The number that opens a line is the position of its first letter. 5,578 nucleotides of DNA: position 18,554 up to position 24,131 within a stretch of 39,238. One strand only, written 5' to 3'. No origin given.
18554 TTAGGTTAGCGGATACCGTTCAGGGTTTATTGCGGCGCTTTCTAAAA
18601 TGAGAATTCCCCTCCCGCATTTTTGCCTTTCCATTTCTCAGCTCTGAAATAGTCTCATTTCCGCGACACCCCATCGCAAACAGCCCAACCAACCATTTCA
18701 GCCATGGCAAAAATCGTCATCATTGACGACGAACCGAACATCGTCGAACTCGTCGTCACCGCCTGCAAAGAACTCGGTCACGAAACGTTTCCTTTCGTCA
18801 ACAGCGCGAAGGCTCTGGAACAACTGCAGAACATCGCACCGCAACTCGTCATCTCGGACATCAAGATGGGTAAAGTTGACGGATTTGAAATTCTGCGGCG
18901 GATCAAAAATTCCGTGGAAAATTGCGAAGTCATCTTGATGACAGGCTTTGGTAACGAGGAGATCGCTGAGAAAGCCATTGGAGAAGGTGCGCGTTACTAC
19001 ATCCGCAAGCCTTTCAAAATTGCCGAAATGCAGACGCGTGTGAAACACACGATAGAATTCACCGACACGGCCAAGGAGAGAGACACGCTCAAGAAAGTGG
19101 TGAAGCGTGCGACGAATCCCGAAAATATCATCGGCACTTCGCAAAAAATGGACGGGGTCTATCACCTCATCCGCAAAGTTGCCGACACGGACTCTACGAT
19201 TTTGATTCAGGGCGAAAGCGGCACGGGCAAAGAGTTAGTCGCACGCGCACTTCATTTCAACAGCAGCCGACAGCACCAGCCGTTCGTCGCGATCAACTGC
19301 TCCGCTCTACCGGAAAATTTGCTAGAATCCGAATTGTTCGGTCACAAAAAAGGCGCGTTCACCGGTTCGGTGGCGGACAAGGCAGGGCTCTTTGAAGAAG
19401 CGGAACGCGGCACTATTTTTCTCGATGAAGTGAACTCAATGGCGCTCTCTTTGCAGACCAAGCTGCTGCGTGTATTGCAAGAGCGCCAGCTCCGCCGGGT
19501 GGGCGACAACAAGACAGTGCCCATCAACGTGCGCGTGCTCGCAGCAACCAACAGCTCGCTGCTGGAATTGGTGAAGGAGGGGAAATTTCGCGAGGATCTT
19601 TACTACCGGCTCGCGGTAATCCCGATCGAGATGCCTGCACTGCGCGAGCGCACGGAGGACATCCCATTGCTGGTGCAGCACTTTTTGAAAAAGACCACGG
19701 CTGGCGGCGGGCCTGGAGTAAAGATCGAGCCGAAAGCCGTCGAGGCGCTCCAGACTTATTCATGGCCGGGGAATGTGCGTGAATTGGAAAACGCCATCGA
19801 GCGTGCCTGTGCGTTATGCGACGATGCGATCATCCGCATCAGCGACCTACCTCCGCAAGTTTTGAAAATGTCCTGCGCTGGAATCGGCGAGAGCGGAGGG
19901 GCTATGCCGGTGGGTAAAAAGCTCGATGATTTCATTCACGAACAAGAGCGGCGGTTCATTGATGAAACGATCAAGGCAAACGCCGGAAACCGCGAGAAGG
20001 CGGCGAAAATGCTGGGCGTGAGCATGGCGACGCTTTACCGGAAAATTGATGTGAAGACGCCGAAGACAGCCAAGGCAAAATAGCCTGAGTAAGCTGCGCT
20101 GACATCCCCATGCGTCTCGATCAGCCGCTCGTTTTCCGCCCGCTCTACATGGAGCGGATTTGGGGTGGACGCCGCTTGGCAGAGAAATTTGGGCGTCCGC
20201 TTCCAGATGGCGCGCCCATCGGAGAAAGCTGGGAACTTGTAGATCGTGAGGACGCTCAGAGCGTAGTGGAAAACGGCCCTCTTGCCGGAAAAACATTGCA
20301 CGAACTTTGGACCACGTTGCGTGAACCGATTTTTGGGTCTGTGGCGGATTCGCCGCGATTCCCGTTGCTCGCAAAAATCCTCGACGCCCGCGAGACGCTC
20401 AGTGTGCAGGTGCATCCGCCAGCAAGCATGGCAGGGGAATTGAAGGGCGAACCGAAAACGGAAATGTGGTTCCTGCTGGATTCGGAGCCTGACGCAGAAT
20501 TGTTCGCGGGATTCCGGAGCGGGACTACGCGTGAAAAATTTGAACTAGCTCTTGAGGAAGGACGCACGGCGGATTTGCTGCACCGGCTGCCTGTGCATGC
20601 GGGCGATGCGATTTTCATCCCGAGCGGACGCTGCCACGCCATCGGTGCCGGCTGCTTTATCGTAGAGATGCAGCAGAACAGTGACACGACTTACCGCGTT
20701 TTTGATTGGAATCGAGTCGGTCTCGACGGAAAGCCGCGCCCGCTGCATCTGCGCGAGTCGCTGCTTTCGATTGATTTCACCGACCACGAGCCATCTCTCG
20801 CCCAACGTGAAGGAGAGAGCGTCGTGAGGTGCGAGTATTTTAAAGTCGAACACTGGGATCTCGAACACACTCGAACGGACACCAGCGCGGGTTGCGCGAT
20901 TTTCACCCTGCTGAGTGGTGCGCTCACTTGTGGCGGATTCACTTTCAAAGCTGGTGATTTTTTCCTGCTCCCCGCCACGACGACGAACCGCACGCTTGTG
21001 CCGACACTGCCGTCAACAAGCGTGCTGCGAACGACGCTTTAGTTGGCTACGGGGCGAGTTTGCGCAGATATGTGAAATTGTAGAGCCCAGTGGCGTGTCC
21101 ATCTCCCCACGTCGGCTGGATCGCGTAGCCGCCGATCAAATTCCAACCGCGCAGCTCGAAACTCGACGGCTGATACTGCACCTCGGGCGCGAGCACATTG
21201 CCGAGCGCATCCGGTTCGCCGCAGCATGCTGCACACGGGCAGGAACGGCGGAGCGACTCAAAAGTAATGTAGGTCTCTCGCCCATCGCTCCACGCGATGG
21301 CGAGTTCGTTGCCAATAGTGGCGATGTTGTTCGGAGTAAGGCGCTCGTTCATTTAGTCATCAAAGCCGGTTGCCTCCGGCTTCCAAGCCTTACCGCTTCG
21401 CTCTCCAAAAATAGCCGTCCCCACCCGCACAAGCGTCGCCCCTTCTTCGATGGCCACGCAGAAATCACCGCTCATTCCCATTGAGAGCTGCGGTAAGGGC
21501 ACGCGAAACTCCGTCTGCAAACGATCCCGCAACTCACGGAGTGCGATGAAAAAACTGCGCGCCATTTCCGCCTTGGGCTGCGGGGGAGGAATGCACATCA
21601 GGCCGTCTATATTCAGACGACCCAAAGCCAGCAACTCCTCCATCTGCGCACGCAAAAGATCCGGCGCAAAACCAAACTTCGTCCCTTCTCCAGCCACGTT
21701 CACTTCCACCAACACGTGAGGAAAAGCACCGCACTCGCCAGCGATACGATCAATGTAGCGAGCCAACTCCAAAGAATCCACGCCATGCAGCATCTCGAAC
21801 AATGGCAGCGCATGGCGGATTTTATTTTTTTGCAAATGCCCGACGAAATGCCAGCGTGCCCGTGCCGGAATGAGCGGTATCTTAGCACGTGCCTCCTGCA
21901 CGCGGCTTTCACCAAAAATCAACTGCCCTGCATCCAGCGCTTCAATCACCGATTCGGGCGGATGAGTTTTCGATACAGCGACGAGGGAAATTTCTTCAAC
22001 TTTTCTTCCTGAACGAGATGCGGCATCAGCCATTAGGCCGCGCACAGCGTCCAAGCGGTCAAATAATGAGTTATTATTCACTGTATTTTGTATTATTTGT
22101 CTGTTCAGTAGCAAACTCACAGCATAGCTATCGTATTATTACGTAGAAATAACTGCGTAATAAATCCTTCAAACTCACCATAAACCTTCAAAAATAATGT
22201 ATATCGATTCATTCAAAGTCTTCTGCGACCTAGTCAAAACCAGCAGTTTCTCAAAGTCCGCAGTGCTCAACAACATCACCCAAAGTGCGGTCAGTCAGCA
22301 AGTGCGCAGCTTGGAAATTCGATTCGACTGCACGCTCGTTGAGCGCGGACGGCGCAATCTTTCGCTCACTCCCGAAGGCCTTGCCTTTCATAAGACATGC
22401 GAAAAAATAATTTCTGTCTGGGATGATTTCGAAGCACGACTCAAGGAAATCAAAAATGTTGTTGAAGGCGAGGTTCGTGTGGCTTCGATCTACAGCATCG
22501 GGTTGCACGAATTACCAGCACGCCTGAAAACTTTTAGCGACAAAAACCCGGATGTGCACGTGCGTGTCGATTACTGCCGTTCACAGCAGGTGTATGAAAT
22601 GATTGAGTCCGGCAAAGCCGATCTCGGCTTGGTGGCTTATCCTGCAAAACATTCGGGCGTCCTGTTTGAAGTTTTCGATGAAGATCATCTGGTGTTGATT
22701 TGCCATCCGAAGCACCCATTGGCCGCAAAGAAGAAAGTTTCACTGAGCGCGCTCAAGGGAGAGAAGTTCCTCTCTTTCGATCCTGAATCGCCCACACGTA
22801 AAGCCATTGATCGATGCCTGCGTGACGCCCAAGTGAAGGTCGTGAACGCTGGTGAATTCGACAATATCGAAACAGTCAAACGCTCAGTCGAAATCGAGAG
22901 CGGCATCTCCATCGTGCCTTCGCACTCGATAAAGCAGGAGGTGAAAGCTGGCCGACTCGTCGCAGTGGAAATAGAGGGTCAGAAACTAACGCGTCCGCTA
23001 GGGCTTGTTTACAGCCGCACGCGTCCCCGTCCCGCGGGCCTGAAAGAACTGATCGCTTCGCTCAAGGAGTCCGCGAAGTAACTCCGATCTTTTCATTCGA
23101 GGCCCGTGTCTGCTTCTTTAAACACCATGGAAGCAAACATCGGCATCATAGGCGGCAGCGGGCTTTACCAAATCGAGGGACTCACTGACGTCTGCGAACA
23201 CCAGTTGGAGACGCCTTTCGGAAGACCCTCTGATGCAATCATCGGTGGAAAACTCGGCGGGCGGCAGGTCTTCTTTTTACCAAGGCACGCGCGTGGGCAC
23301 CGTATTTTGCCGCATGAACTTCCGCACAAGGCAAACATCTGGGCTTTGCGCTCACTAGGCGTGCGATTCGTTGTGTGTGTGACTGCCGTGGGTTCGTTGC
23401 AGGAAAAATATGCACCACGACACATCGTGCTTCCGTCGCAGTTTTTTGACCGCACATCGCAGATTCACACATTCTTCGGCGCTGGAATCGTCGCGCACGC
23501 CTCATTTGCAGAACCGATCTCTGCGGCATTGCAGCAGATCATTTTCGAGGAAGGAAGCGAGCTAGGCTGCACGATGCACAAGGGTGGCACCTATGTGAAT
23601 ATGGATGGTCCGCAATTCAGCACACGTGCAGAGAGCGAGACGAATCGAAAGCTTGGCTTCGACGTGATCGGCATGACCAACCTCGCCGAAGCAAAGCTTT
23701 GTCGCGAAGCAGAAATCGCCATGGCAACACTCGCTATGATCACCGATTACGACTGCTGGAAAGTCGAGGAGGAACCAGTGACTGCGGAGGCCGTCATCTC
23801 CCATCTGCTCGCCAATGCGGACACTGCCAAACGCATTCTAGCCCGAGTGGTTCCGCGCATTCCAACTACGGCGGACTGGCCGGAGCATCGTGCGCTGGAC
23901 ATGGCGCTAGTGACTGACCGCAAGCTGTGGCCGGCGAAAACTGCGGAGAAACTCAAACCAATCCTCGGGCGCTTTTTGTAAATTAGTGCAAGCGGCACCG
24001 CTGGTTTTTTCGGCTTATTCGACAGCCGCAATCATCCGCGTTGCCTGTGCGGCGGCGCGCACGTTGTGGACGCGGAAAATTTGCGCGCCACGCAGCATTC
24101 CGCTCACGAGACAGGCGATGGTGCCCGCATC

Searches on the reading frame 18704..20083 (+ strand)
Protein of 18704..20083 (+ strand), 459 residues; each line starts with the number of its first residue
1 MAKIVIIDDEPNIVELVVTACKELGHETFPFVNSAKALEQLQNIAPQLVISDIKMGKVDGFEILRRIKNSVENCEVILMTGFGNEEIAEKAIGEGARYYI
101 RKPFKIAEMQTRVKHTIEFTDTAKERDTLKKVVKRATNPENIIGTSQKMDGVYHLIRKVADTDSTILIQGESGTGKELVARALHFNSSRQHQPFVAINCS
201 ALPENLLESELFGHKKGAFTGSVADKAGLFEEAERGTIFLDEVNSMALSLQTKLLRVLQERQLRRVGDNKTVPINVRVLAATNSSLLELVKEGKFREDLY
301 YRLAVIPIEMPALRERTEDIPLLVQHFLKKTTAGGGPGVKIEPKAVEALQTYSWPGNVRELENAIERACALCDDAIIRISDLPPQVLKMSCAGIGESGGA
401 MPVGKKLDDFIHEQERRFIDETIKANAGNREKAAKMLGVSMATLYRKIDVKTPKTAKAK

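Call 12: search_protein_families(library=pfam, proteins=[window:18704-20083:+], max_evalue=0.001)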
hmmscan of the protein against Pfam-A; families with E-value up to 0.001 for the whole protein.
window:18704-20083:+ (459 aa): 10 families
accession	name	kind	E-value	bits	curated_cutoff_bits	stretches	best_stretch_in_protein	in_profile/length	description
PF00158.32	Sigma54_activat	-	5.6e-72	241.3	20.2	1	142-309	1-168/168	Sigma-54 interaction domain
PF25601.1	AAA_lid_14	-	8.1e-28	96.5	27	1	314-388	1-76/87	AAA+ ATPase lid domain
PF00072.30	Response_reg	-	7.8e-24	84.4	30.2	1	4-113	1-110/111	Response regulator receiver domain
PF14532.12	Sigma54_activ_2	-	8.7e-21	75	25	1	143-313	1-138/138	Sigma-54 interaction domain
PF02954.25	HTH_8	-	2.5e-10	40.4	22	1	413-448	4-39/42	Bacterial regulatory protein, Fis family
PF07728.20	AAA_5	-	2.2e-08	34.6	22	1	166-284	2-123/139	AAA domain (dynein-related subfamily)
PF00004.35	AAA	-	6.3e-07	30.3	21.2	1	166-284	1-110/131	ATPase family associated with various cellular activities (AAA)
PF07724.20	AAA_2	-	1.6e-06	28.7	27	1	164-283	4-124/166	AAA domain (Cdc48 subfamily)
PF20030.5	bpMoxR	-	5.5e-05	22.8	27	1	155-282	23-145/205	MoxR domain in the MoxR-vWA-beta-propeller ternary systems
PF07726.17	AAA_3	-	0.00019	21.7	27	1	166-284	2-112/131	ATPase family associated with various cellular activities (AAA)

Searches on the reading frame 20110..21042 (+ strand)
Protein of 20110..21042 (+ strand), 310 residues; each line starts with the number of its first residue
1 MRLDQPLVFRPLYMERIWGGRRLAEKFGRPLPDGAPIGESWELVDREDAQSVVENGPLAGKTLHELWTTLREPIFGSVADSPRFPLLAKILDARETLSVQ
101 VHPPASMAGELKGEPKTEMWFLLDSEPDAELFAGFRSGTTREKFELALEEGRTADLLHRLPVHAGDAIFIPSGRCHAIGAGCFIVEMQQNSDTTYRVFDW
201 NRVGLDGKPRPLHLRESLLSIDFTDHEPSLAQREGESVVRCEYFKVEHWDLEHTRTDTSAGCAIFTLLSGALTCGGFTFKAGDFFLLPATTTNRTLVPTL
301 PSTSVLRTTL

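Call 12: search_protein_families(library=pfam, proteins=[window:20110-21042:+], max_evalue=0.001)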
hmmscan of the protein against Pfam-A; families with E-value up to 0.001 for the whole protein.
window:20110-21042:+ (310 aa): 2 families
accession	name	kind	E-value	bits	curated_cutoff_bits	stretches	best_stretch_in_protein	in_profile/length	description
PF20511.4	PMI_typeI_cat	-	6e-13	49.6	22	1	12-111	7-110/143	Phosphomannose isomerase type I, catalytic domain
PF21621.3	MPI_cupin_dom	-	2.4e-05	24.7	27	1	239-296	6-68/79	Mannose-6-phosphate isomerase, cupin domain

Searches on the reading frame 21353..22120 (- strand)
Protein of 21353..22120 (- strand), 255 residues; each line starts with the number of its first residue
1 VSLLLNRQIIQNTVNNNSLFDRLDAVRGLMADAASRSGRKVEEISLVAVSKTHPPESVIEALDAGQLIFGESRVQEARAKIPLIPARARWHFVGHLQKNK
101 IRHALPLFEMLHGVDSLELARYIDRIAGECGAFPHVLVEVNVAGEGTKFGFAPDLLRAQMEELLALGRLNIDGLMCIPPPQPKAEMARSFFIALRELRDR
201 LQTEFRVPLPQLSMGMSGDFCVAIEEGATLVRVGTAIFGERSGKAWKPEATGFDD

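Call 12: search_protein_families(library=pfam, proteins=[window:21353-22120:-], max_evalue=0.001)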
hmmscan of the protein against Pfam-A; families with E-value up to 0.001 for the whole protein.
window:21353-22120:- (255 aa): 1 family
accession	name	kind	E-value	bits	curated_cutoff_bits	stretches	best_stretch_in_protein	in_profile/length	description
PF01168.26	Ala_racemase_N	-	5.5e-17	62.6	24.1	1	44-241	20-219/220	Alanine racemase, N-terminal domain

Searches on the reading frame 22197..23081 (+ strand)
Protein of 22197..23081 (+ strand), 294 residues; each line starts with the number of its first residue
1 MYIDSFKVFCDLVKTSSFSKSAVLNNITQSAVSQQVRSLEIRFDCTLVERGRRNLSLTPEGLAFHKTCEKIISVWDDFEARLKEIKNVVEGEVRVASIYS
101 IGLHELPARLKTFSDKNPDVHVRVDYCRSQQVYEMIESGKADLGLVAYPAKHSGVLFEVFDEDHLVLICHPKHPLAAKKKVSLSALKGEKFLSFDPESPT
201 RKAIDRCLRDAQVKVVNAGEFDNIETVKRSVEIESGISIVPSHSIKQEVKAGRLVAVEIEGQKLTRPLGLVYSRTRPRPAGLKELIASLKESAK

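Call 12: search_protein_families(library=pfam, proteins=[window:22197-23081:+], max_evalue=0.001)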
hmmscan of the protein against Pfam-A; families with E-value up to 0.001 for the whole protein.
window:22197-23081:+ (294 aa): 2 families
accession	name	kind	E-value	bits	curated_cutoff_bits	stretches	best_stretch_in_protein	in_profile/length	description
PF03466.25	LysR_substrate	-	1.1e-48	165.8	28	1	89-293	4-208/209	LysR substrate binding domain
PF00126.33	HTH_1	-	1e-15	57.8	26.6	1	4-61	2-59/60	Bacterial regulatory helix-turn-helix protein, lysR family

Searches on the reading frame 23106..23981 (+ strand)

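Call 12: search_protein_families(library=pfam, proteins=[window:23106-23981:+], max_evalue=0.001)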
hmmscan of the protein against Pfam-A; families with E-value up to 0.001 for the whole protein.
window:23106-23981:+ (291 aa): 1 family
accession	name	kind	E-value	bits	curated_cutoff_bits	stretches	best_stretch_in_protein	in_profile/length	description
PF01048.26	PNP_UDP_1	-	1.8e-36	126.2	25.1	1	12-249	2-232/233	Phosphorylase superfamily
